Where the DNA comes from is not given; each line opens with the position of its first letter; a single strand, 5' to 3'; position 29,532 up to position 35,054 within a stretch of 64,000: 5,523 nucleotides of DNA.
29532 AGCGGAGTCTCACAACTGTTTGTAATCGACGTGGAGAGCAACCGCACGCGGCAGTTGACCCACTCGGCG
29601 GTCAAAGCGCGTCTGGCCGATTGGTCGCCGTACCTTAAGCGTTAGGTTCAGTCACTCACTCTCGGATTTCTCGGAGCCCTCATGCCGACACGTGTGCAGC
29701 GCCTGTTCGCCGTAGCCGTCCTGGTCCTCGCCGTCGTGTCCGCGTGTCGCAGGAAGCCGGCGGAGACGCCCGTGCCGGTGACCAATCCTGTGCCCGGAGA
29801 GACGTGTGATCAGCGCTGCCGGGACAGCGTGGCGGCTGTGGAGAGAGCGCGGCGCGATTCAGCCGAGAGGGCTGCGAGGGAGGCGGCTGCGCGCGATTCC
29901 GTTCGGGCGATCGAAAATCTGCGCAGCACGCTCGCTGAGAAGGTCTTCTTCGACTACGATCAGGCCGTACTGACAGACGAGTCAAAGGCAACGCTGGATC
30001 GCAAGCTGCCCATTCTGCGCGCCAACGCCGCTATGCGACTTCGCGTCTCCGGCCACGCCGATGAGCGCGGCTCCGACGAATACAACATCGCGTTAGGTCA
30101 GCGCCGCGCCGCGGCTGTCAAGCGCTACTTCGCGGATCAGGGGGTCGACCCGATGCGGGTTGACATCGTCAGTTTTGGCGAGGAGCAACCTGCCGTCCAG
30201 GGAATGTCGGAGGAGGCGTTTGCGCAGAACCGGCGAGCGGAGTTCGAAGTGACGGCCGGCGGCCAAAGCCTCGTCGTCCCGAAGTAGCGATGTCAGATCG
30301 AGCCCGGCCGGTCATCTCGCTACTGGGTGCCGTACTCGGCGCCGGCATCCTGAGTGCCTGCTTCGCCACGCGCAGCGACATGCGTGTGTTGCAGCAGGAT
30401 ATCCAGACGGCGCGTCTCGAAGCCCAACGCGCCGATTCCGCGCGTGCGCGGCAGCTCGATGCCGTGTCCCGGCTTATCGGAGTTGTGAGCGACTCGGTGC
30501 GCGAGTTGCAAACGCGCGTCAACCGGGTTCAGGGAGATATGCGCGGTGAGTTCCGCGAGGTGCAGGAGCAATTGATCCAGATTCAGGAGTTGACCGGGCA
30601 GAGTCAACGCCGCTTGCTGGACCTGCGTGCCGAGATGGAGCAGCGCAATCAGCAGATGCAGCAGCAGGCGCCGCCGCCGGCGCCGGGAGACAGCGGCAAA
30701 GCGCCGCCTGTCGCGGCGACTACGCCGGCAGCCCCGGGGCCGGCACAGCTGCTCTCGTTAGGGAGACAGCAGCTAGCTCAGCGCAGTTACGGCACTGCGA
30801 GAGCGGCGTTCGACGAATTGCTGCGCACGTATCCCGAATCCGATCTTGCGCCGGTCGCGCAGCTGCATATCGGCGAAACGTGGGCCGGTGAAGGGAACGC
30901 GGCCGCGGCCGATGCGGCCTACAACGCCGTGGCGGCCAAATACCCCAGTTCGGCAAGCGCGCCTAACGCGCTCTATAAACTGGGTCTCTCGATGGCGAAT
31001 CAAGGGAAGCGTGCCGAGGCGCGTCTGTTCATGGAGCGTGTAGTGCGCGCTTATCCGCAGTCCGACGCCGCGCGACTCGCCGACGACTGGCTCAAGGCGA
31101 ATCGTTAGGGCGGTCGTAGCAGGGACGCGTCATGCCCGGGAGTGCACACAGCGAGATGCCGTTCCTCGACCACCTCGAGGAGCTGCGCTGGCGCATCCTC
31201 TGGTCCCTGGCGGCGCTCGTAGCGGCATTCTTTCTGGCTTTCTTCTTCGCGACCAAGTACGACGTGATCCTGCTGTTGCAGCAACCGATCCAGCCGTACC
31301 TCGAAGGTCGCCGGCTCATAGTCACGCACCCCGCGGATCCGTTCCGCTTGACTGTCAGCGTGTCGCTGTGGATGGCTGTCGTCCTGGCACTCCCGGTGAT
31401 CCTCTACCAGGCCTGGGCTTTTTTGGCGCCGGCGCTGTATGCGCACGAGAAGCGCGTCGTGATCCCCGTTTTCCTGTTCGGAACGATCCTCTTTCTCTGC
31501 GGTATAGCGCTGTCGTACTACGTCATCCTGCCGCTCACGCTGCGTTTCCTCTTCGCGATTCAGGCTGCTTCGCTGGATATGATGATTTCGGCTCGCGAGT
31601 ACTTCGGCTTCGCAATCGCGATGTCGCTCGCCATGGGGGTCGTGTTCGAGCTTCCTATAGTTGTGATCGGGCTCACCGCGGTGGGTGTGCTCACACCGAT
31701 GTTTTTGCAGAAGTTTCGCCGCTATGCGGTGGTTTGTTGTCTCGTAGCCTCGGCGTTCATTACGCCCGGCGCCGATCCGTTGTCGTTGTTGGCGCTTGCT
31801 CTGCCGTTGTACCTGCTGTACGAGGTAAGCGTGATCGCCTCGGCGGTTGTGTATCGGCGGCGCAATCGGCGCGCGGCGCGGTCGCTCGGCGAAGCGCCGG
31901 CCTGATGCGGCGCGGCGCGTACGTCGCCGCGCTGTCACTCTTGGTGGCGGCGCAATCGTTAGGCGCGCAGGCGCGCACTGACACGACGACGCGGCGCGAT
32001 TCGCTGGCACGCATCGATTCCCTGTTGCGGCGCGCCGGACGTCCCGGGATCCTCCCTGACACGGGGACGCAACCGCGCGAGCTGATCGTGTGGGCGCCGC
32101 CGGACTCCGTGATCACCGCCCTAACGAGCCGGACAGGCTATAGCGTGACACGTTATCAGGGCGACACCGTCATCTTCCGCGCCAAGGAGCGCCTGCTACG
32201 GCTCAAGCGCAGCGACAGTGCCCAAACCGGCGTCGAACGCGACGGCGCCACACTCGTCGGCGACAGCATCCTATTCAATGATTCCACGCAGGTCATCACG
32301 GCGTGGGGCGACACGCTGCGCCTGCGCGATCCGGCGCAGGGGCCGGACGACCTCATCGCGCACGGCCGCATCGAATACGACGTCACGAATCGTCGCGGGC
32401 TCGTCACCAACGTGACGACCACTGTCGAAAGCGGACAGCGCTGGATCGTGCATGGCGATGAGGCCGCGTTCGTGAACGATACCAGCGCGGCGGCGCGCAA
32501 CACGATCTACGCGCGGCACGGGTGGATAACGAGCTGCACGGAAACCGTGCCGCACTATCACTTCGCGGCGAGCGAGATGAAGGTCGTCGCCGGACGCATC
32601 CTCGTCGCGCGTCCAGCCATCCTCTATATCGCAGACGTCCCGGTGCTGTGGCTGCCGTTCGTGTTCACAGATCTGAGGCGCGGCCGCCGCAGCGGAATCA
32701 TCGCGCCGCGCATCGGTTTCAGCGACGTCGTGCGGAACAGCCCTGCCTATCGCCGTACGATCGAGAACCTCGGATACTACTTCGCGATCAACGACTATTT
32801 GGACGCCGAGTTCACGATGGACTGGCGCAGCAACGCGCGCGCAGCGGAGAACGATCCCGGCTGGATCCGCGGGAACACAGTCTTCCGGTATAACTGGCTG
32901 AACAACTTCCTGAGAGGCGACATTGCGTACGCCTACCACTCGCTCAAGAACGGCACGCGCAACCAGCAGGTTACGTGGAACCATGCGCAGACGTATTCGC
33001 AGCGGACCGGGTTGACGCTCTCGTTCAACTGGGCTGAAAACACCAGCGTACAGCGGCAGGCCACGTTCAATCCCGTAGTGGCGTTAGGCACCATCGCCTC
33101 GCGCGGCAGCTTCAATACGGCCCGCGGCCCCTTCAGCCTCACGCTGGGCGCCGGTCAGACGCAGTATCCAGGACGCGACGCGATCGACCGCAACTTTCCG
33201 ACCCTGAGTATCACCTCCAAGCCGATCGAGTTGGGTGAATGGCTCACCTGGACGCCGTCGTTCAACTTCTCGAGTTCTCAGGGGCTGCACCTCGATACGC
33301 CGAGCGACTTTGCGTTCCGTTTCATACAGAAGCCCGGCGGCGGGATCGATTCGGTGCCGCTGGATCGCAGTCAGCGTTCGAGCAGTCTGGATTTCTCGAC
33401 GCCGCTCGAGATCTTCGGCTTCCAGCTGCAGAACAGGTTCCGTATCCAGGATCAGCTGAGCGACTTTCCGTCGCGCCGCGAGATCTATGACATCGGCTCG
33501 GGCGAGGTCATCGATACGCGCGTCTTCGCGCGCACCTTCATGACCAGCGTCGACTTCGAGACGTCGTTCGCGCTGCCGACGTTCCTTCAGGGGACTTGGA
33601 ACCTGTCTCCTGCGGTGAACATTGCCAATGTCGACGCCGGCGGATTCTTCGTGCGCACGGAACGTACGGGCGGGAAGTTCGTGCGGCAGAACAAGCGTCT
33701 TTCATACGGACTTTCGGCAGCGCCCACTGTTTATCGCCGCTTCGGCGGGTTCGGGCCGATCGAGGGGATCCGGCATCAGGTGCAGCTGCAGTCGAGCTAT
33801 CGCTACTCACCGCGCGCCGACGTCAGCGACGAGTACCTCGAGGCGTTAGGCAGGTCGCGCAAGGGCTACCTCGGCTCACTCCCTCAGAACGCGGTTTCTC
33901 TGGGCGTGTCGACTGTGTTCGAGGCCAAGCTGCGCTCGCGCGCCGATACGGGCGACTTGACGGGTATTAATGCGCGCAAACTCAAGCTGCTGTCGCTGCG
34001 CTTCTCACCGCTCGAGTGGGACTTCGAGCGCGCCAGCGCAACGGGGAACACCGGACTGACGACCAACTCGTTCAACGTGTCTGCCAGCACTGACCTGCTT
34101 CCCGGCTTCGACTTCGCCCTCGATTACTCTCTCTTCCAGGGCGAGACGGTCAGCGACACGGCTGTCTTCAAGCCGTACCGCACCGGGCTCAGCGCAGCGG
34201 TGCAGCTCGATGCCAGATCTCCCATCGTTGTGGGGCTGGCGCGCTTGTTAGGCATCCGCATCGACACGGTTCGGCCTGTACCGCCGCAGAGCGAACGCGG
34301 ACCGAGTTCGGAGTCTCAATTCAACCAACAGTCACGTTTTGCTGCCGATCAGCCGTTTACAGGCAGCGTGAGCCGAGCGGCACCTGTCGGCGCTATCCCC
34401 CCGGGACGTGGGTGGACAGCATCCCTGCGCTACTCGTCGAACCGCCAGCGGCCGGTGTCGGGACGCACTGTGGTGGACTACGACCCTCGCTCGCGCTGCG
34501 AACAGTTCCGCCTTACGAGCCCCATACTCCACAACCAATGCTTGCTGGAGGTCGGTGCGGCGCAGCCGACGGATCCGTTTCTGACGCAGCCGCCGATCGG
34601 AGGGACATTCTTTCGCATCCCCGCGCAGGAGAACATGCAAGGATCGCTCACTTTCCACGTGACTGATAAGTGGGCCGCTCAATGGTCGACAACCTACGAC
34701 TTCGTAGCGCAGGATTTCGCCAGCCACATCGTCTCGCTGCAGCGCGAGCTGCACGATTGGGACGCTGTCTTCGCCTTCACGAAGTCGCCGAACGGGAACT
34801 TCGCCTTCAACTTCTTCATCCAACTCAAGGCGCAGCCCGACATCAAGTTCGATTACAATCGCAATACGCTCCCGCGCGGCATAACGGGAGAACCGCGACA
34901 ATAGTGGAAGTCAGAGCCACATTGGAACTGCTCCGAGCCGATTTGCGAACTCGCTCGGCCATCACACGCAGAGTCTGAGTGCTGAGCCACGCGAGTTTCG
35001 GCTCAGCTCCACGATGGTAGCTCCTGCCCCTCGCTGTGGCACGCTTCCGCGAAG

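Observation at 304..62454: Hyper-abundant dispersed octamer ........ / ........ (about one core per 0.6 kb), written through genes in every reading frame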

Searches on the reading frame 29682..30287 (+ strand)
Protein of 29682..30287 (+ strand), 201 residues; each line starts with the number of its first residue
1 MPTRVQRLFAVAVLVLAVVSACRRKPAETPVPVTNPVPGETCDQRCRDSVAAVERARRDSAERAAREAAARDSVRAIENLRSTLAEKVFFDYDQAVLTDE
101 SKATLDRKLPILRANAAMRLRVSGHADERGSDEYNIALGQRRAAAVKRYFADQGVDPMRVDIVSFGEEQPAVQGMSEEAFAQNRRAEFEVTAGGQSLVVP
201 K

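Call 27: search_protein_families(library=pfam, proteins=[window:29682-30287:+], max_evalue=0.00001)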
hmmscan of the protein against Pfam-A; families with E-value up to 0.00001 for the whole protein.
window:29682-30287:+ (201 aa): 1 family
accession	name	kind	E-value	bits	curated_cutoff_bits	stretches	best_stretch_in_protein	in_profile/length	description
PF00691.25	OmpA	-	1.5e-19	70.6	27.2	1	89-184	1-98/98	OmpA family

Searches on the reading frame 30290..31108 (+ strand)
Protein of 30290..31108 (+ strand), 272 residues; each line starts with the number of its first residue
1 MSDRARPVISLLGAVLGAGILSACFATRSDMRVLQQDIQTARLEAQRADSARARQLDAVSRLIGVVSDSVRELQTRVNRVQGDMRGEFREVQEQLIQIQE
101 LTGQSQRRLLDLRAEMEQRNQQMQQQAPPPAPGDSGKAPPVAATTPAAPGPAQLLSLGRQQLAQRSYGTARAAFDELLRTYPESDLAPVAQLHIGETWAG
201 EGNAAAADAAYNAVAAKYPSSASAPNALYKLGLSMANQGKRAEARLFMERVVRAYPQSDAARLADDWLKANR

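Call 27: search_protein_families(library=pfam, proteins=[window:30290-31108:+], max_evalue=0.00001)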
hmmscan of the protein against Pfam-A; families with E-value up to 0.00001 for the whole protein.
window:30290-31108:+ (272 aa): 4 families
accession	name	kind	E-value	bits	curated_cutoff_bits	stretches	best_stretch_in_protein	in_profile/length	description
PF13174.12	TPR_6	-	2.8e-14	53.1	26.3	1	227-258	2-33/33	Tetratricopeptide repeat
PF07719.23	TPR_2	-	8.8e-08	32.2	27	0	226-257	2-33/34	Tetratricopeptide repeat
PF13428.12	TPR_14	-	3.5e-07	30.7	23.5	0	225-263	1-39/44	Tetratricopeptide repeat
PF13525.12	YfiO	-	1.3e-06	28.8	25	0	152-240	6-94/203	Outer membrane lipoprotein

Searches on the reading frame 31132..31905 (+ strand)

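Call 27: search_protein_families(library=pfam, proteins=[window:31132-31905:+], max_evalue=0.00001)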
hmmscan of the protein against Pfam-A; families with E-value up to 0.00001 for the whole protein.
window:31132-31905:+ (257 aa): 1 family
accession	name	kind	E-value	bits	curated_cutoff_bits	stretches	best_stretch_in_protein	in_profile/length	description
PF00902.23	TatC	-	8.5e-65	218.9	25.1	1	13-225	1-208/208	Sec-independent protein translocase protein (TatC)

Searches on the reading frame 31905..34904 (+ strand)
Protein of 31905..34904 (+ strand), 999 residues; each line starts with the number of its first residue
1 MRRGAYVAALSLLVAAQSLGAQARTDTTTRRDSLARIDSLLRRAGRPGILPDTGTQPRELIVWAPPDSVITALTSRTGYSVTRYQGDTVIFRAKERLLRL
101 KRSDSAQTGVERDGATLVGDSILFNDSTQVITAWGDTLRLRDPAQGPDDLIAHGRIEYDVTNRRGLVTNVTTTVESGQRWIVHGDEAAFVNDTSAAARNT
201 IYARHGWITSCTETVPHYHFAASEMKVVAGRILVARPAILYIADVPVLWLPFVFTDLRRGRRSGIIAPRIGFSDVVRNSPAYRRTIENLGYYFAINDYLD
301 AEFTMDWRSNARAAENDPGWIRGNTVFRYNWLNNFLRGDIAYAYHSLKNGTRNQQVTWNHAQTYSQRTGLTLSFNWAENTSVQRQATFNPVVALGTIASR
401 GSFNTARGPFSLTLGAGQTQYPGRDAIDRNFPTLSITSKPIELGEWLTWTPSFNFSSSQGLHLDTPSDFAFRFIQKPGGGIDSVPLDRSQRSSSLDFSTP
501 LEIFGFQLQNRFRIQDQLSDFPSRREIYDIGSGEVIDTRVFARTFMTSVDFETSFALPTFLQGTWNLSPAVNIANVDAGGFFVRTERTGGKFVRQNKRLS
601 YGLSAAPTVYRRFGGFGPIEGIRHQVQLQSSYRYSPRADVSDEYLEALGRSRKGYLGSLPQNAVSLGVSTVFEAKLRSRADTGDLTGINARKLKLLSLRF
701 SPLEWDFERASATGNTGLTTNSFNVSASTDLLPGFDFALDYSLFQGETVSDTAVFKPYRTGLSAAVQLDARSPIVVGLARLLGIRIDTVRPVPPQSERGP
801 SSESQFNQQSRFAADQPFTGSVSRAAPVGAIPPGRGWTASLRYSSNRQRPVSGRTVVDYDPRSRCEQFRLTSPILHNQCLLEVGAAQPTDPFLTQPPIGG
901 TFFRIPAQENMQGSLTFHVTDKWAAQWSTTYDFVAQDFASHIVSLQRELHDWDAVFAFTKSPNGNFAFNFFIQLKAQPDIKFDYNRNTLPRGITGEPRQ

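Call 28: search_protein_families(library=pfam, proteins=[window:31905-34904:+], max_evalue=0.00001)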
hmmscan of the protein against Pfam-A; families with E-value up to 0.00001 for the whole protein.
window:31905-34904:+ (999 aa): 1 family
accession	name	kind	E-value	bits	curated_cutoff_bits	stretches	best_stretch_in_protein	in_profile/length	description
PF19838.5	LptD_2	-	2.2e-28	99.6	22.5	2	234-440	2-205/464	LptD protein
